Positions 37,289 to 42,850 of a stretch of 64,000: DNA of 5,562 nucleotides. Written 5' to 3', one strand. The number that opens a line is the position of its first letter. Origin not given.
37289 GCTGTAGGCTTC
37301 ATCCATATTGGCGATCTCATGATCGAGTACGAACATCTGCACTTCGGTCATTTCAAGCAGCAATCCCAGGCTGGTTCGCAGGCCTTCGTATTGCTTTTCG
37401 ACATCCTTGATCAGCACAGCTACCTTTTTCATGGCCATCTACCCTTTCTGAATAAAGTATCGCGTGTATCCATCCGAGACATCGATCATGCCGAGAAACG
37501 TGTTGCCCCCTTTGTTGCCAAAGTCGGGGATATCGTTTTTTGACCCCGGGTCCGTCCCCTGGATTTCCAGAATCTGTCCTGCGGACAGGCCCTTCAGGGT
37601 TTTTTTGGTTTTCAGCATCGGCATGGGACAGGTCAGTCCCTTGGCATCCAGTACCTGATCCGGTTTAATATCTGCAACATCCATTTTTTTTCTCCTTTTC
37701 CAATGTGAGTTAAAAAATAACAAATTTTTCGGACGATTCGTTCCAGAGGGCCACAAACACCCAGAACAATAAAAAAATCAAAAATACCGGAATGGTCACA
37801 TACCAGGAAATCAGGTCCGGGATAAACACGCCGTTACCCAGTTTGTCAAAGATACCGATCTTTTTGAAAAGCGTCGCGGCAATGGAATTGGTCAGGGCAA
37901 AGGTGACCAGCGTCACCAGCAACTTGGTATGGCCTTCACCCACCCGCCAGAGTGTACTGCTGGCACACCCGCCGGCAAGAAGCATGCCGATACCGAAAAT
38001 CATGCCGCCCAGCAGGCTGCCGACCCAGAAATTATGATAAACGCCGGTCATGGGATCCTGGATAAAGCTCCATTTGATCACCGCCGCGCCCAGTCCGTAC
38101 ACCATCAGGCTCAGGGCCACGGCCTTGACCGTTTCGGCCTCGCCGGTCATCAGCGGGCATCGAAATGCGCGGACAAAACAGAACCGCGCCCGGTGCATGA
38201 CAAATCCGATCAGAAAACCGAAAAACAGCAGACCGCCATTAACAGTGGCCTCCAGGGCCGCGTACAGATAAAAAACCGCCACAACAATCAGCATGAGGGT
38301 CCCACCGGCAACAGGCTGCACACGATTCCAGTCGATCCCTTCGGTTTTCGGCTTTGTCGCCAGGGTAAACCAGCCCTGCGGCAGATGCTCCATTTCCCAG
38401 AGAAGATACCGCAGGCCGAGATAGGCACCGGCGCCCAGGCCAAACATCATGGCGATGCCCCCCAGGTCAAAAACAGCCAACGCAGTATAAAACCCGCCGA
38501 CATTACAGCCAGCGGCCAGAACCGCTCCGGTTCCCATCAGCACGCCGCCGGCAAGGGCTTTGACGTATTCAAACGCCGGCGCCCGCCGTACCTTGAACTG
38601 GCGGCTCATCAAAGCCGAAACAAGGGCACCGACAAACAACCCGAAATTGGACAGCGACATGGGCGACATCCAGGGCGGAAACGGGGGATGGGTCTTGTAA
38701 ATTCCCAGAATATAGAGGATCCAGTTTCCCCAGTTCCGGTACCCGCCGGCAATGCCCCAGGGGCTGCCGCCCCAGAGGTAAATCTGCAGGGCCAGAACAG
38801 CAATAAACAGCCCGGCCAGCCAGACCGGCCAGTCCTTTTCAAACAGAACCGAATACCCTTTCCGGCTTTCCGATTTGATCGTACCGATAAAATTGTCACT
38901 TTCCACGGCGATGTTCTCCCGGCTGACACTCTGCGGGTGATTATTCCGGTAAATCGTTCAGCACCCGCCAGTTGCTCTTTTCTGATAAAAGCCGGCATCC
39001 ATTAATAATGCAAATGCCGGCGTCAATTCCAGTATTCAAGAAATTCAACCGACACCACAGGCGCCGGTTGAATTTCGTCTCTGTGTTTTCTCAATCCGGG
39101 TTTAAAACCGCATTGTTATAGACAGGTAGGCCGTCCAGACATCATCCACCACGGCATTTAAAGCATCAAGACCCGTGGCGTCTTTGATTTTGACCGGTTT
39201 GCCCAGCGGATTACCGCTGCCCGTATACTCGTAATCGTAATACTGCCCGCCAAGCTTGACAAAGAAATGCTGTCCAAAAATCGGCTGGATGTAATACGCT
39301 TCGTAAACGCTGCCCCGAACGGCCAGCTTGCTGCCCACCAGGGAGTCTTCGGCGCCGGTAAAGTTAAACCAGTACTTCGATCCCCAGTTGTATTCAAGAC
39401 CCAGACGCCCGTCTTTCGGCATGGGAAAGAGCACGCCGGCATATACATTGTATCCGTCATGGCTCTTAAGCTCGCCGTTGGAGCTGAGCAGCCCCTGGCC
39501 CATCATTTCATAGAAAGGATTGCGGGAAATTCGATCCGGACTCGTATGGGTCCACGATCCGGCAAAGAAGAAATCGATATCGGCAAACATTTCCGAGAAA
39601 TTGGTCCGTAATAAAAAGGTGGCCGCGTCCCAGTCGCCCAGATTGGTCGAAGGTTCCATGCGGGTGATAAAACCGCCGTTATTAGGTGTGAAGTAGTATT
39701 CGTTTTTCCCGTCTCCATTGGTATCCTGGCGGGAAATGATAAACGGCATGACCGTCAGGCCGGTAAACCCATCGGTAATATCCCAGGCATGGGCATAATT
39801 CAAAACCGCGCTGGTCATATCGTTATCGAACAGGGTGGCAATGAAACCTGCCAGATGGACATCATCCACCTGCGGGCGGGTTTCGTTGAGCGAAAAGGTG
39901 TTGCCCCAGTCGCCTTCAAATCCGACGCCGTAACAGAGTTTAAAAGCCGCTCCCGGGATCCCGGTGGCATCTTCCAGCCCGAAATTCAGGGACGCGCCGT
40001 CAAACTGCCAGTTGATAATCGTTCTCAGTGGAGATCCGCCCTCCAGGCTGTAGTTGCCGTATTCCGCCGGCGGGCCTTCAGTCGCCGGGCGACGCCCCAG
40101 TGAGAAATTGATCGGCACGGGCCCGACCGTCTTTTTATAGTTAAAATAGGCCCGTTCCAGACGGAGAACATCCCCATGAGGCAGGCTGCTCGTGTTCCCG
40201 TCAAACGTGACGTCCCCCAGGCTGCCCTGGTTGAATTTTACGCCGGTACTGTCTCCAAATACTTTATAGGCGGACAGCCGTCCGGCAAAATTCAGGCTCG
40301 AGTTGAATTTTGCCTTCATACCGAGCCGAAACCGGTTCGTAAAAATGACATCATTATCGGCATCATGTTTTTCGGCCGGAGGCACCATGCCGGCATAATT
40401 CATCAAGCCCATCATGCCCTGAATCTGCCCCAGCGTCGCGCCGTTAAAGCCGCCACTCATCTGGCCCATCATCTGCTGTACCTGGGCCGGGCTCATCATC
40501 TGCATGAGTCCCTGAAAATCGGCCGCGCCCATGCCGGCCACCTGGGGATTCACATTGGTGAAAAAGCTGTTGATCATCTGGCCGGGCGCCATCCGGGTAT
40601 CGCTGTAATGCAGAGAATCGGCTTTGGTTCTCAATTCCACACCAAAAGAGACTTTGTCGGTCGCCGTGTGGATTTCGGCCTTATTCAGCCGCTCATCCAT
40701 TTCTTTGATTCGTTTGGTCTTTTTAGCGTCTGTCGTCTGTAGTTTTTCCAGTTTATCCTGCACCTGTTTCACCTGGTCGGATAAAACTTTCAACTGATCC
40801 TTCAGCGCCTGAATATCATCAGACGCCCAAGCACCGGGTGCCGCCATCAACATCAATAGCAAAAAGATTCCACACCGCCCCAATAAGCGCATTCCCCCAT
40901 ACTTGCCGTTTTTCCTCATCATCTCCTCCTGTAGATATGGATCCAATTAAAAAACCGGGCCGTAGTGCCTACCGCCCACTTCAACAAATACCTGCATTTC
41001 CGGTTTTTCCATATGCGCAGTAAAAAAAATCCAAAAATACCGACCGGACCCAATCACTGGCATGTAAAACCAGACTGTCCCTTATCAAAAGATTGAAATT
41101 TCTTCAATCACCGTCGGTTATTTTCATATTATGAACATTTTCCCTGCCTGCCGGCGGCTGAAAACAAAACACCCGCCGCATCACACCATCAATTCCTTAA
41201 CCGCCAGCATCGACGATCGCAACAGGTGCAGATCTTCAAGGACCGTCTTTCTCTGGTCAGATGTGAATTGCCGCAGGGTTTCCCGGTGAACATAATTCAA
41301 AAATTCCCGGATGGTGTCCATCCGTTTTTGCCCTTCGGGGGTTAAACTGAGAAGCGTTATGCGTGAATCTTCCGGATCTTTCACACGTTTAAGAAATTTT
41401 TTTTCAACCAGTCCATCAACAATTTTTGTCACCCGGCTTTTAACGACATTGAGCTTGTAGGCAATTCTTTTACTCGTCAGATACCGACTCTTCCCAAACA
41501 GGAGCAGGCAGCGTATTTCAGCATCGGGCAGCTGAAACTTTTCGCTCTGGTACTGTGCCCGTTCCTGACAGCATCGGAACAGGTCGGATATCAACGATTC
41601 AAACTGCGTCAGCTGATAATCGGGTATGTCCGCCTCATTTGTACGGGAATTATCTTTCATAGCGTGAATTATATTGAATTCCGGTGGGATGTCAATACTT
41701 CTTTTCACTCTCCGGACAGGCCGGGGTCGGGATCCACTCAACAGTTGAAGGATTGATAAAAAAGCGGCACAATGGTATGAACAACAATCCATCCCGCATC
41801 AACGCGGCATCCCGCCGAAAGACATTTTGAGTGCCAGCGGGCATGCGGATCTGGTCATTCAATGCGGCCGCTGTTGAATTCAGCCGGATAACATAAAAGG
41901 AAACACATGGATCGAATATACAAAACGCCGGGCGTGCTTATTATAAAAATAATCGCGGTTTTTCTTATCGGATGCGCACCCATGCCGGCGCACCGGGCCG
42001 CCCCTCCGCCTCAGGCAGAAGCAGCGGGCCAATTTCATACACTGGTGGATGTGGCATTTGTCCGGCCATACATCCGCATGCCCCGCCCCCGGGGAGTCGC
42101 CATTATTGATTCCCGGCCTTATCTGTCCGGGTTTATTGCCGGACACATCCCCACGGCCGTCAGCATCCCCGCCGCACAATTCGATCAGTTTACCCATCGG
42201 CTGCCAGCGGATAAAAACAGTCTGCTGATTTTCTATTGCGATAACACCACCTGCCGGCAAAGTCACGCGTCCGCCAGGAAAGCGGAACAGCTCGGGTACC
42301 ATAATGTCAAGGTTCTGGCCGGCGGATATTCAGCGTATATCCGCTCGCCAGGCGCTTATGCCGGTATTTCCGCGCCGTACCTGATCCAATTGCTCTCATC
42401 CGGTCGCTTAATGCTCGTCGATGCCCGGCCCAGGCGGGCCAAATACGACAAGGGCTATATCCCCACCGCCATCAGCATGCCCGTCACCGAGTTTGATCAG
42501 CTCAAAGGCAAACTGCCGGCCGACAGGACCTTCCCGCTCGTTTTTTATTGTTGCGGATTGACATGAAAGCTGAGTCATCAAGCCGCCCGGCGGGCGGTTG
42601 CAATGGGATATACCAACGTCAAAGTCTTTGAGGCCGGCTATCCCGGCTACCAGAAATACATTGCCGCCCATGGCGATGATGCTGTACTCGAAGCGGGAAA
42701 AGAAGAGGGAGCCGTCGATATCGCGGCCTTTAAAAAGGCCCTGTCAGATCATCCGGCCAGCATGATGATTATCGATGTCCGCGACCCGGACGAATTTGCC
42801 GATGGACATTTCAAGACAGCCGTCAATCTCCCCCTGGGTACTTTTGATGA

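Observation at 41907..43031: In-frame UGA opposite an active-site-loop Cys: probable selenocysteine in a triple-rhodanese lipoprotein that the ORF track splits in two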

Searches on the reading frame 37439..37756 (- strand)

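Call 9: search_protein_families(library=pfam, proteins=[window:37439-37756:-], max_evalue=0.001)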
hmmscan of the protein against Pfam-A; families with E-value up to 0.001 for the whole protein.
window:37439-37756:- (105 aa): 1 family
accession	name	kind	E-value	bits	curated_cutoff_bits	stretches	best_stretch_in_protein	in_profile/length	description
PF01206.22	TusA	-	9.2e-20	70.7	28.6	1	35-104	2-70/70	Sulfurtransferase TusA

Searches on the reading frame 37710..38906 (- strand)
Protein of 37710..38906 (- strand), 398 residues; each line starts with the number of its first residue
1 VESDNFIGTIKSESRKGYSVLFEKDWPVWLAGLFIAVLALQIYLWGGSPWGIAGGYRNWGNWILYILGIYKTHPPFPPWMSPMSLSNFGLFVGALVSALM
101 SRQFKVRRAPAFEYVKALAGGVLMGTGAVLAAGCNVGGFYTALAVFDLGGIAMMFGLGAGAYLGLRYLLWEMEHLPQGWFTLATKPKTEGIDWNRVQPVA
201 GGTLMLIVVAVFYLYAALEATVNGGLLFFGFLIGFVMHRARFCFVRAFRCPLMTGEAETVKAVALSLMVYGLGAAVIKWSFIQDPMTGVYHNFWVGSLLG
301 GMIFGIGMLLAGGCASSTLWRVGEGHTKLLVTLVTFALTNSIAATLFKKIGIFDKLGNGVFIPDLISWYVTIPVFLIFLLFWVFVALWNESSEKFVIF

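Call 9: search_protein_families(library=pfam, proteins=[window:37710-38906:-], max_evalue=0.001)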
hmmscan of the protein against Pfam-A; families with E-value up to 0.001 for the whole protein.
window:37710-38906:- (398 aa): 1 family
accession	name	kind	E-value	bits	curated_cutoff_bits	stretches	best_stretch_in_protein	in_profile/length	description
PF04143.19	Sulf_transp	-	4.5e-45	155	27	2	13-162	164-309/310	Sulphur transport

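Call 68: search_protein_families(library=ncbifam, proteins=[window:37710-38906:-], max_evalue=0.001)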
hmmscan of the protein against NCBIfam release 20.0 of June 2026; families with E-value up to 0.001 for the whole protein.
window:37710-38906:- (398 aa): 4 families
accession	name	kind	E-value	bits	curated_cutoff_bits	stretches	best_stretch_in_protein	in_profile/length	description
NF033796.1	selen_YedE_FdhT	exception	2.4e-33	115.9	350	1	22-389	3-379/387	selenium metabolism membrane protein YedE/FdhT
NF052577.1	ThSTportTsuASprch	equivalog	6e-30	104.7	400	2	227-342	6-119/330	thiosulfate transporter TsuA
NF041049.1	thio_trans_TsuA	exception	1.1e-22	80.6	645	2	227-343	8-122/348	thiosulfate utilization transporter TsuA/YeeE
TIGR04112.1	seleno_YedE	equivalog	4.1e-11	42.6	200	1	88-344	56-306/337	YedE family putative selenium transporter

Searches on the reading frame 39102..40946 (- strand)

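Call 9: search_protein_families(library=pfam, proteins=[window:39102-40946:-], max_evalue=0.001)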
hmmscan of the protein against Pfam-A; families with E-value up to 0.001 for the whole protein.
window:39102-40946:- (614 aa): 1 family
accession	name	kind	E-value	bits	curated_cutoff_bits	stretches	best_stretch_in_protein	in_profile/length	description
PF11853.14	DUF3373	-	1e-120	404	26.1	1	196-614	2-409/409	Protein of unknown function (DUF3373)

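Call 68: search_protein_families(library=ncbifam, proteins=[window:39102-40946:-], max_evalue=0.001)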
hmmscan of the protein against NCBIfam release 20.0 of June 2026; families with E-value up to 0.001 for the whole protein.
window:39102-40946:- (614 aa): 0 families

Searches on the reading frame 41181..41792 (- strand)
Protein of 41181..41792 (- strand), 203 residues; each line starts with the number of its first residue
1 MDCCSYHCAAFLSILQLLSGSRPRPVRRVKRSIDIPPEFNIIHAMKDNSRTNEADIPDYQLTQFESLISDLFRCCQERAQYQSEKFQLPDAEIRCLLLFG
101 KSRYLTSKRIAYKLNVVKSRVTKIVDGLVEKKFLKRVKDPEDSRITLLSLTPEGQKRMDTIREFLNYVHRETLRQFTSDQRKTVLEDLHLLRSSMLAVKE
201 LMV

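Call 9: search_protein_families(library=pfam, proteins=[window:41181-41792:-], max_evalue=0.001)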
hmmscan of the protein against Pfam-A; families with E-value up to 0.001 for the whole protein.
window:41181-41792:- (203 aa): 4 families
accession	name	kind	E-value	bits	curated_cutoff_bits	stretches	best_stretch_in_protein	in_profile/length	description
PF01047.28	MarR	-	3.8e-08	33.5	24.6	1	91-145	4-58/59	MarR family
PF12802.13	MarR_2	-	1.1e-07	32.3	27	1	87-144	2-60/61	MarR family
PF13463.12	HTH_27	-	7.8e-07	29.7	22.2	1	101-154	15-68/68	Winged helix DNA-binding domain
PF22381.2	Staph_reg_Sar_Rot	-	8.7e-05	23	27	1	92-161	16-85/85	Transcriptional regulator SarA/Rot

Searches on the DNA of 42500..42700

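Call 74: search_rna_families(source=window, start=42500, end=42700, threshold=evalue, max_evalue=10)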
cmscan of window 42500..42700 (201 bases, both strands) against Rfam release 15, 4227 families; matches with E-value up to 10: 2.
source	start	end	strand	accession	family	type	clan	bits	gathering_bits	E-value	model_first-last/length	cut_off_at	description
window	42515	42591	-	RF00581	SNORD12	Gene; snRNA; snoRNA; CD-box;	CL00044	14.7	43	2.5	1-90/90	no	Small nucleolar SNORD12/SNORD106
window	42577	42653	-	RF01638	ceN48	Gene; snRNA; snoRNA; HACA-box;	-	11.6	70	8.5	1-125/125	no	Caenorhabditis snoRNA ceN48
